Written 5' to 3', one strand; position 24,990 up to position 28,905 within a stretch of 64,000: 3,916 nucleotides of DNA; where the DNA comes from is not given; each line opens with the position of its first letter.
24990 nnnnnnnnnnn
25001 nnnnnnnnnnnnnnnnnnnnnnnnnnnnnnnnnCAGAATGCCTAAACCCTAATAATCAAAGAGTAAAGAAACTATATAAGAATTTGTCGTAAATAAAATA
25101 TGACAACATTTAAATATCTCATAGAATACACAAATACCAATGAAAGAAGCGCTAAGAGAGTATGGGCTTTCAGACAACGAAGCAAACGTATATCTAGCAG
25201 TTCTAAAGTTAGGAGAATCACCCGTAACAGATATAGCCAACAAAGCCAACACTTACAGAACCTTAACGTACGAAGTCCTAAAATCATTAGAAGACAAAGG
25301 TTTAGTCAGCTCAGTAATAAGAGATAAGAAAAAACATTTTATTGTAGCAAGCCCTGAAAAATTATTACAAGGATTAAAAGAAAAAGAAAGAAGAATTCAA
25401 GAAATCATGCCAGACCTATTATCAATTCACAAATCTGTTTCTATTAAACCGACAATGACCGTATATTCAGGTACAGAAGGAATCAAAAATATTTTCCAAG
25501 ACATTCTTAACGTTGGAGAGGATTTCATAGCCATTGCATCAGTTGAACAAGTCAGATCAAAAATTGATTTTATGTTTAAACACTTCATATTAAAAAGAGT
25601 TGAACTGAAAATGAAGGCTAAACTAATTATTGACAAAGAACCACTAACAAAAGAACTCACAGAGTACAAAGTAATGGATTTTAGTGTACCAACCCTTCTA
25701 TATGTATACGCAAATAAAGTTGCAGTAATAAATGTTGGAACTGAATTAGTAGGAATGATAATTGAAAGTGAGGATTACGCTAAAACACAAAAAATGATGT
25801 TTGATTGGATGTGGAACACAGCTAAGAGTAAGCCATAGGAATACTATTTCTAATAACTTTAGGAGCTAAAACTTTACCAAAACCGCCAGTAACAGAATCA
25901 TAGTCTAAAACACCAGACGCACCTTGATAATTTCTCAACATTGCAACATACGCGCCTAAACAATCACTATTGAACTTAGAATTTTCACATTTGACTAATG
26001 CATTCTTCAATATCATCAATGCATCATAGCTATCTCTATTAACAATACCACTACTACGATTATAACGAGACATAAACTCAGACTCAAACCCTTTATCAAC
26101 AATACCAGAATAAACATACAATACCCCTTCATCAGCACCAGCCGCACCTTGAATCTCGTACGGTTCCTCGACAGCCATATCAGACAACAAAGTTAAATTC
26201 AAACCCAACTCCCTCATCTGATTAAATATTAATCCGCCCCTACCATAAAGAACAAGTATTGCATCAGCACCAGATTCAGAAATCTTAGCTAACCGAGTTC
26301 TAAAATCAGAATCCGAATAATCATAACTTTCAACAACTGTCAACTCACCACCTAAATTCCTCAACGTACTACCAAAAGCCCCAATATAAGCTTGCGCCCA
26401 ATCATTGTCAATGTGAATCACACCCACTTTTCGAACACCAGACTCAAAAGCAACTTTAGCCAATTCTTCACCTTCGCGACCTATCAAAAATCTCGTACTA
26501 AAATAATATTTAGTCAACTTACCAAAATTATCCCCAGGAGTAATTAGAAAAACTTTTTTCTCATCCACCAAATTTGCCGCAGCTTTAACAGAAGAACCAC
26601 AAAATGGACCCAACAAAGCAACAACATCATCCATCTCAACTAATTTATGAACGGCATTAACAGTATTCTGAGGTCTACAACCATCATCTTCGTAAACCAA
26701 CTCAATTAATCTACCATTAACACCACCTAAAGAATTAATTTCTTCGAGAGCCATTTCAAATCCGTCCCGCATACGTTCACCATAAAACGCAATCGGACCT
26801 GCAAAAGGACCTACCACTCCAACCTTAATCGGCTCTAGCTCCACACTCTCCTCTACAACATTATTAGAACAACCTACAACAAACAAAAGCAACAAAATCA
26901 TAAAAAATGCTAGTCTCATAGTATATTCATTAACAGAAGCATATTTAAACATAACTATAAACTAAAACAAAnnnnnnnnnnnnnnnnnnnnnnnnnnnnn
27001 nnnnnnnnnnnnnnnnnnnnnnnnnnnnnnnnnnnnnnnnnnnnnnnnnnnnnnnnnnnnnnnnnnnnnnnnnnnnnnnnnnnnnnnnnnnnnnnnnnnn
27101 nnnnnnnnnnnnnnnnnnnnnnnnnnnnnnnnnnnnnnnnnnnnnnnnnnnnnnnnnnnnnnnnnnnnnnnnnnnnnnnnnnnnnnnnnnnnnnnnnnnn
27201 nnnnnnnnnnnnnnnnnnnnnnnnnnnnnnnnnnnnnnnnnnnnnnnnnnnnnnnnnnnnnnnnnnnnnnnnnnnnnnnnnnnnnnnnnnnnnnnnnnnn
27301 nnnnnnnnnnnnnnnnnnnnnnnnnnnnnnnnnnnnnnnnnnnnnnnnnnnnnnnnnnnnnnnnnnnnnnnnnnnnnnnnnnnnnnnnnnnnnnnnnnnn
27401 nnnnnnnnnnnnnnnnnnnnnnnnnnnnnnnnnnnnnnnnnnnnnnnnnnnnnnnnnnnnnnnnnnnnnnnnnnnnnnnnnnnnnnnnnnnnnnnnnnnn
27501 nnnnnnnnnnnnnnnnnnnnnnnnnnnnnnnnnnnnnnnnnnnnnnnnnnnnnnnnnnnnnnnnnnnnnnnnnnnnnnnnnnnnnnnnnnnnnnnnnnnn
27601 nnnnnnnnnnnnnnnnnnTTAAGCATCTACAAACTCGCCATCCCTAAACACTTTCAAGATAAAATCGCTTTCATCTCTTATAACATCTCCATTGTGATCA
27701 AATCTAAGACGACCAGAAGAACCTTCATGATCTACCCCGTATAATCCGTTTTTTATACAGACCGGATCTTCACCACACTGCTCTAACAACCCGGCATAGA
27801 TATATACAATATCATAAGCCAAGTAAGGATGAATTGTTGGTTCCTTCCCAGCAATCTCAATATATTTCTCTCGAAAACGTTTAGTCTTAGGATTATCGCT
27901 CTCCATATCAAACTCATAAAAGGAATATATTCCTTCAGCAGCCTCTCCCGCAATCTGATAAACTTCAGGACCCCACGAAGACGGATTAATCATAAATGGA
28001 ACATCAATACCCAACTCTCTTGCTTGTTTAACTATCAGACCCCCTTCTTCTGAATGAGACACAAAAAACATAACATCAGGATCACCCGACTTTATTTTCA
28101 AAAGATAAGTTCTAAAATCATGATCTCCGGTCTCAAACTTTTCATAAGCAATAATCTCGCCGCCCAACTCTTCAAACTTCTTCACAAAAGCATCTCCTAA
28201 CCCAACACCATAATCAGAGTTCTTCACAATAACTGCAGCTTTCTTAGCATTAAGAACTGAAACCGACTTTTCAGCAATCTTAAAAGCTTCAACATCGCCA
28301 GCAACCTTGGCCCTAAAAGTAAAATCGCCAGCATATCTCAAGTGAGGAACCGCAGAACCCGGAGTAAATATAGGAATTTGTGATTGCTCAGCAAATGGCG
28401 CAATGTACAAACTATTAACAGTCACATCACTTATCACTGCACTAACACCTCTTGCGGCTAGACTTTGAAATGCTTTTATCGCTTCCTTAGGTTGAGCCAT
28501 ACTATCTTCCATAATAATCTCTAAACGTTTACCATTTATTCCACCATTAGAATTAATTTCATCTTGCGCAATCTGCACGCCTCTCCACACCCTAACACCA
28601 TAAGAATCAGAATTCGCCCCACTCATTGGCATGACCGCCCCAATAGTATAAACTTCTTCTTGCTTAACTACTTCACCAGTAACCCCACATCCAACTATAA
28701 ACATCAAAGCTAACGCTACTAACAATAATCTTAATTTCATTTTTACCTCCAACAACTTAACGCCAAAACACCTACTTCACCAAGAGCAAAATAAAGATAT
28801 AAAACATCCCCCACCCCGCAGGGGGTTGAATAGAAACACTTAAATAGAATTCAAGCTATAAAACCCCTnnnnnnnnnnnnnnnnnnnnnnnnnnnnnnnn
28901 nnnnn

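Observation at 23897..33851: Four-fold paralogous array of orphan LivJ-like binding lipoprotein / TrmB-like regulator divergent cassettes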

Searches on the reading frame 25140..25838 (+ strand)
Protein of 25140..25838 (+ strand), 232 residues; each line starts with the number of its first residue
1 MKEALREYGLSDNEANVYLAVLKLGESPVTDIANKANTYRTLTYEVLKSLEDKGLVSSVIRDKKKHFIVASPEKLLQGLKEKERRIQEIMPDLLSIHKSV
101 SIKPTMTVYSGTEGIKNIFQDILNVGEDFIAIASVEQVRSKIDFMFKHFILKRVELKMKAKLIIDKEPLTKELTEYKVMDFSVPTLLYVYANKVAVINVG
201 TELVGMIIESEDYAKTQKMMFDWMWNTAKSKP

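Call 5: search_protein_families(library=pfam, proteins=[window:25140-25838:+], max_evalue=0.01)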
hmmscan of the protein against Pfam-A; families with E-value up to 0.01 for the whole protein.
window:25140-25838:+ (232 aa): 1 family
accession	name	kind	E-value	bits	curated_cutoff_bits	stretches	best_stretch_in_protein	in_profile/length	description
PF01978.25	TrmB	-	3.1e-15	56.2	25.6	1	5-62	1-58/68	Sugar-specific transcriptional regulator TrmB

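Call 41: search_solved_structures(query=A2, max_evalue=0.01, show_alignments=2)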
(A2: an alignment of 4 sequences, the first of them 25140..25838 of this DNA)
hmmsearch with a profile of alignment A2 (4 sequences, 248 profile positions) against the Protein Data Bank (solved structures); distinct sequences matched with E-value up to 0.01: 6.
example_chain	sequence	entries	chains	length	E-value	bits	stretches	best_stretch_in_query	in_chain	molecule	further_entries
5bpd_A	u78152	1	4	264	1.3e-08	37.5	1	10-246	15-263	TrmBL2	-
5box_A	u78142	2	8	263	1.3e-08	37.5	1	10-246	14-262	Putative HTH-type transcriptional regulator TrmBL2 | TrmBL2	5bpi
5bqt_A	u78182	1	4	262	2.2e-08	36.7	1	10-246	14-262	Putative HTH-type transcriptional regulator TrmBL2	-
3qph_A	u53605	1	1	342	4.5e-08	35.7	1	3-97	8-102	TrmB, a global transcription regulator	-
1ku9_A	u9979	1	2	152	0.00026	23.4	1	7-133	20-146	hypothetical protein MJ223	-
1sfx_A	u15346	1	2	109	0.0041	19.5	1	4-97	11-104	Conserved hypothetical protein AF2008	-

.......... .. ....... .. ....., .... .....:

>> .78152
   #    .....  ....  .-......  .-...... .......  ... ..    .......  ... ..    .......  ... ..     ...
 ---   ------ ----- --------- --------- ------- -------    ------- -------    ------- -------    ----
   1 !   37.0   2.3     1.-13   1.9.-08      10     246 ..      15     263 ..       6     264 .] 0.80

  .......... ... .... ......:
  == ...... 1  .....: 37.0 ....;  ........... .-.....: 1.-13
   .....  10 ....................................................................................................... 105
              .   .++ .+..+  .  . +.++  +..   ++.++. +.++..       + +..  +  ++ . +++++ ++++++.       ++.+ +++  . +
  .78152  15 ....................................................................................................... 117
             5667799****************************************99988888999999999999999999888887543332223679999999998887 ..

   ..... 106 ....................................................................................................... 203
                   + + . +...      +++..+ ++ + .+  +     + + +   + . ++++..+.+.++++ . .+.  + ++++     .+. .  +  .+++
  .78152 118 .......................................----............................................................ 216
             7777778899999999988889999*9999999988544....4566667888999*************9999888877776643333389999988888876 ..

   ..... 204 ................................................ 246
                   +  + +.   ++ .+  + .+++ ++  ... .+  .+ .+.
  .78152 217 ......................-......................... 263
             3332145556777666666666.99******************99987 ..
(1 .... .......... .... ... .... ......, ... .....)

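Call 69: search_protein_families(library=ncbifam, proteins=[window:25140-25838:+], max_evalue=0.00001)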
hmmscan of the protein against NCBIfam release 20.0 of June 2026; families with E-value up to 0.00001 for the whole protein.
window:25140-25838:+ (232 aa): 2 families
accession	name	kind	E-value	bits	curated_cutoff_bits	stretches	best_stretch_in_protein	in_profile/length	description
NF047390.1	TransRegTrmBL1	equivalog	2.5e-09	36.6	650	1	3-103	8-108/341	HTH-type sugar sensing transcriptional regulator TrmBL1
TIGR01884.1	cas_HTH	subfamily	9.6e-08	31.6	60.2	1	9-65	139-196/202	CRISPR-associated CARF protein Csa3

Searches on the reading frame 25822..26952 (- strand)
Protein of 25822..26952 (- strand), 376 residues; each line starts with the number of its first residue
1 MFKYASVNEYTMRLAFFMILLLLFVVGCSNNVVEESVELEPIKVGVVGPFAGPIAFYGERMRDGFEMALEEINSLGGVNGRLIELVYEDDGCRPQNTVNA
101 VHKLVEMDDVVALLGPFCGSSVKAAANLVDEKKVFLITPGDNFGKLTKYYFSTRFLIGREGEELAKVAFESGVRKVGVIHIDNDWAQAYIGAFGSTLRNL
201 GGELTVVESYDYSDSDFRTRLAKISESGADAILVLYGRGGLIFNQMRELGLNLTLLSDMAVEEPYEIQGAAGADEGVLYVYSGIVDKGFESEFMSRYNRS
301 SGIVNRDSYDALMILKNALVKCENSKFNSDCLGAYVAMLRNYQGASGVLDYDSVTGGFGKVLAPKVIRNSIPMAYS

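Call 5: search_protein_families(library=pfam, proteins=[window:25822-26952:-], max_evalue=0.01)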
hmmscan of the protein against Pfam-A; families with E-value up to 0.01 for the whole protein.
window:25822-26952:- (376 aa): 4 families
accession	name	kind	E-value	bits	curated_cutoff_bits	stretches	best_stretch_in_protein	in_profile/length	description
PF13458.12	Peripla_BP_6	-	8.8e-44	151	31.7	1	41-322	1-296/343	Periplasmic binding protein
PF01094.35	ANF_receptor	-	5.3e-19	68.9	25.4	1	63-324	4-295/353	Receptor family ligand binding region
PF13433.12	Peripla_BP_5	-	1.5e-12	47.7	27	1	42-233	1-193/363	Periplasmic binding protein domain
PF04348.19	LppC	-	0.00026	20.2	28.8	1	42-212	219-385/563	LppC putative lipoprotein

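Call 53: search_solved_structures(query=window:25822-26952:-, max_evalue=1e-12)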
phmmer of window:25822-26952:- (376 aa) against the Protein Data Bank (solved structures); distinct sequences matched with E-value up to 1e-12: 21.
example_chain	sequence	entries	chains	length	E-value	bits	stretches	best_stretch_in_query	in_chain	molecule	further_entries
3td9_A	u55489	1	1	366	1.5e-23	86.6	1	41-369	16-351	Branched chain amino acid ABC transporter, periplasmic amino acid-binding protein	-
4gnr_A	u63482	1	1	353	5.4e-23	84.7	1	36-353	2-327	ABC transporter substrate-binding protein-branched chain amino acid transport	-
1z15_A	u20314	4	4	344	3.3e-22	82.2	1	40-263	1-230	Leu/Ile/Val-binding protein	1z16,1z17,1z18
2liv_A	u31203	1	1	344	1.2e-21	80.4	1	40-263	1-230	LEUCINE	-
4n0q_A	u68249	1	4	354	5.2e-21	78.2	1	42-279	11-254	Leu/Ile/Val-binding protein homolog 3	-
2lbp_A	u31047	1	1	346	2.3e-20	76.1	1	41-279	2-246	LEUCINE-BINDING PROTEIN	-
1usg_A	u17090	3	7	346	3e-20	75.7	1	41-279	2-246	LEUCINE-SPECIFIC BINDING PROTEIN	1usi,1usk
4obb_A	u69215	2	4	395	3.1e-18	69.1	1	38-319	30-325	Amino acid/amide ABC transporter substrate-binding protein, HAAT family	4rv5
4nqr_A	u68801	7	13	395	3.9e-18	68.8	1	38-319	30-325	Amino acid/amide ABC transporter substrate-binding protein, HAAT family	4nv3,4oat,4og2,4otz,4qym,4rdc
8z0g_A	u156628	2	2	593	1.3e-16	63.8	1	50-263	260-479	Leu/Ile/Val-binding protein,Leu/Ile/Val-binding protein,mNeonGreen | NeIle,Leu/Ile/Val-binding protein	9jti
3ip5_A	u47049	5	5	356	2e-16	63.1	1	44-281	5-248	ABC transporter, substrate binding protein (Amino acid)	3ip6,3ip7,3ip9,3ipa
4q6w_A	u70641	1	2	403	3e-16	62.6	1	39-278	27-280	Putative leu/ile/val-binding protein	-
4mpt_A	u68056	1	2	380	4.4e-16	62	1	40-278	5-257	Putative leu/ile/val-binding protein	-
8q52_A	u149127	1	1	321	7.7e-16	61.2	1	40-171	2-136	Leucine-specific-binding protein,Chemotaxis protein CheY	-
3ipc_A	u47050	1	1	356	1.1e-15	60.8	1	44-281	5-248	ABC transporter, substrate binding protein (Amino acid)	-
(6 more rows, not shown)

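Call 69: search_protein_families(library=ncbifam, proteins=[window:25822-26952:-], max_evalue=0.00001)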
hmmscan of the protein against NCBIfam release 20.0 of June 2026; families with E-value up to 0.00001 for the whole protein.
window:25822-26952:- (376 aa): 3 families
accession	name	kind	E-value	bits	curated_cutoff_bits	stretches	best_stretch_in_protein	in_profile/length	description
NF011933.0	PRK15404.1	subfamily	4.2e-30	105.1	477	1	26-323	11-319/370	high-affinity branched-chain amino acid ABC transporter substrate-binding protein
TIGR03407.1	urea_ABC_UrtA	exception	1.5e-12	47.1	492.75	1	42-256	1-221/361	urea ABC transporter substrate-binding protein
TIGR03669.1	urea_ABC_arch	equivalog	3.1e-08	33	494.8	1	42-233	1-193/375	urea ABC transporter substrate-binding protein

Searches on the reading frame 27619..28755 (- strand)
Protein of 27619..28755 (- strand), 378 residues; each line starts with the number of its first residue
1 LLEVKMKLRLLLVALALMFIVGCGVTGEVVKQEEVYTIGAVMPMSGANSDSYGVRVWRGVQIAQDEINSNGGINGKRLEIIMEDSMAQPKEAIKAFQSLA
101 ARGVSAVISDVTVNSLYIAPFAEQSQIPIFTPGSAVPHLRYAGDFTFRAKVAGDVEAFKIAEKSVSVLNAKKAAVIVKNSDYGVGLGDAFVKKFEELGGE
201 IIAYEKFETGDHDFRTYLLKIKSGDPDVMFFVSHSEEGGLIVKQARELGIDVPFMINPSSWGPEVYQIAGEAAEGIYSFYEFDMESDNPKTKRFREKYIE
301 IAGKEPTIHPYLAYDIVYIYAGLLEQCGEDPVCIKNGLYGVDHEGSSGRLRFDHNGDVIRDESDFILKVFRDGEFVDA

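Call 5: search_protein_families(library=pfam, proteins=[window:27619-28755:-], max_evalue=0.01)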
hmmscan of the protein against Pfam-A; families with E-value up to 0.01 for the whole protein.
window:27619-28755:- (378 aa): 3 families
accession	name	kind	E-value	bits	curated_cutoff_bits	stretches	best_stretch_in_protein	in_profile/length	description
PF13458.12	Peripla_BP_6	-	2.9e-49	169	31.7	1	36-354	2-325/343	Periplasmic binding protein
PF01094.35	ANF_receptor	-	3.7e-28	99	25.4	1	60-359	6-341/353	Receptor family ligand binding region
PF13433.12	Peripla_BP_5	-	3.6e-09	36.6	27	2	178-357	141-325/363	Periplasmic binding protein domain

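Call 54: search_solved_structures(query=window:27619-28740:-, max_evalue=1e-12)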
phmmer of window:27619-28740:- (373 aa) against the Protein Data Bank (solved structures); distinct sequences matched with E-value up to 1e-12: 17.
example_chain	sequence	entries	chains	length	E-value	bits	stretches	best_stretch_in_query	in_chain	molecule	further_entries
3td9_A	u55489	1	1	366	4.1e-43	151.1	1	29-357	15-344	Branched chain amino acid ABC transporter, periplasmic amino acid-binding protein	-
4gnr_A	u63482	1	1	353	3.8e-35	124.9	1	28-355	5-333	ABC transporter substrate-binding protein-branched chain amino acid transport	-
3ipc_A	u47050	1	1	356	1.9e-27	99.5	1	32-353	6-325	ABC transporter, substrate binding protein (Amino acid)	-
3ip5_A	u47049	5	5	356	2.7e-27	99.1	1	32-353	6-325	ABC transporter, substrate binding protein (Amino acid)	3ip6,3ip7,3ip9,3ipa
4n0q_A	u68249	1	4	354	2e-26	96.2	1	31-368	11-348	Leu/Ile/Val-binding protein homolog 3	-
4nqr_A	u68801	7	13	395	1.5e-22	83.5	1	42-319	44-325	Amino acid/amide ABC transporter substrate-binding protein, HAAT family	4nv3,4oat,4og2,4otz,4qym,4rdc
4obb_A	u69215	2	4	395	1.6e-22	83.4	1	42-319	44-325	Amino acid/amide ABC transporter substrate-binding protein, HAAT family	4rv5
2lbp_A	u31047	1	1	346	8.1e-22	81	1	35-353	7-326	LEUCINE-BINDING PROTEIN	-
1z15_A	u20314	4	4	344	1.8e-21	79.9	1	34-352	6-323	Leu/Ile/Val-binding protein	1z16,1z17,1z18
2liv_A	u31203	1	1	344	6.3e-21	78.1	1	34-352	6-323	LEUCINE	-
1usg_A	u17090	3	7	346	1.6e-20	76.8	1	36-353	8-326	LEUCINE-SPECIFIC BINDING PROTEIN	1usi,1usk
8z0g_A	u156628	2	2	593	4.4e-20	75.3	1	46-276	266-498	Leu/Ile/Val-binding protein,Leu/Ile/Val-binding protein,mNeonGreen | NeIle,Leu/Ile/Val-binding protein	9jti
4mlc_A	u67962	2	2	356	5.3e-20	75.1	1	33-370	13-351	Extracellular ligand-binding receptor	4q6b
3hut_A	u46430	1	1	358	1.2e-18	70.6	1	33-370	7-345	putative branched-chain amino acid ABC transporter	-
8tg1_A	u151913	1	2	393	1.3e-18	70.5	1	23-350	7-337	Extracellular ligand-binding receptor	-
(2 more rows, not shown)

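Call 69: search_protein_families(library=ncbifam, proteins=[window:27619-28740:-], max_evalue=0.00001)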
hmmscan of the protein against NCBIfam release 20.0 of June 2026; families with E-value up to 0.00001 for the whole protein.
window:27619-28740:- (373 aa): 3 families
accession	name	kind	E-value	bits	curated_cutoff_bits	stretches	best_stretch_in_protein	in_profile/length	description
NF011933.0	PRK15404.1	subfamily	2.3e-35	122.4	477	1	28-354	24-351/370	high-affinity branched-chain amino acid ABC transporter substrate-binding protein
TIGR03407.1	urea_ABC_UrtA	exception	1.5e-13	50.4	492.75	1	49-370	18-345/361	urea ABC transporter substrate-binding protein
TIGR03669.1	urea_ABC_arch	equivalog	6.2e-11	41.9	494.8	0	43-85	12-54/375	urea ABC transporter substrate-binding protein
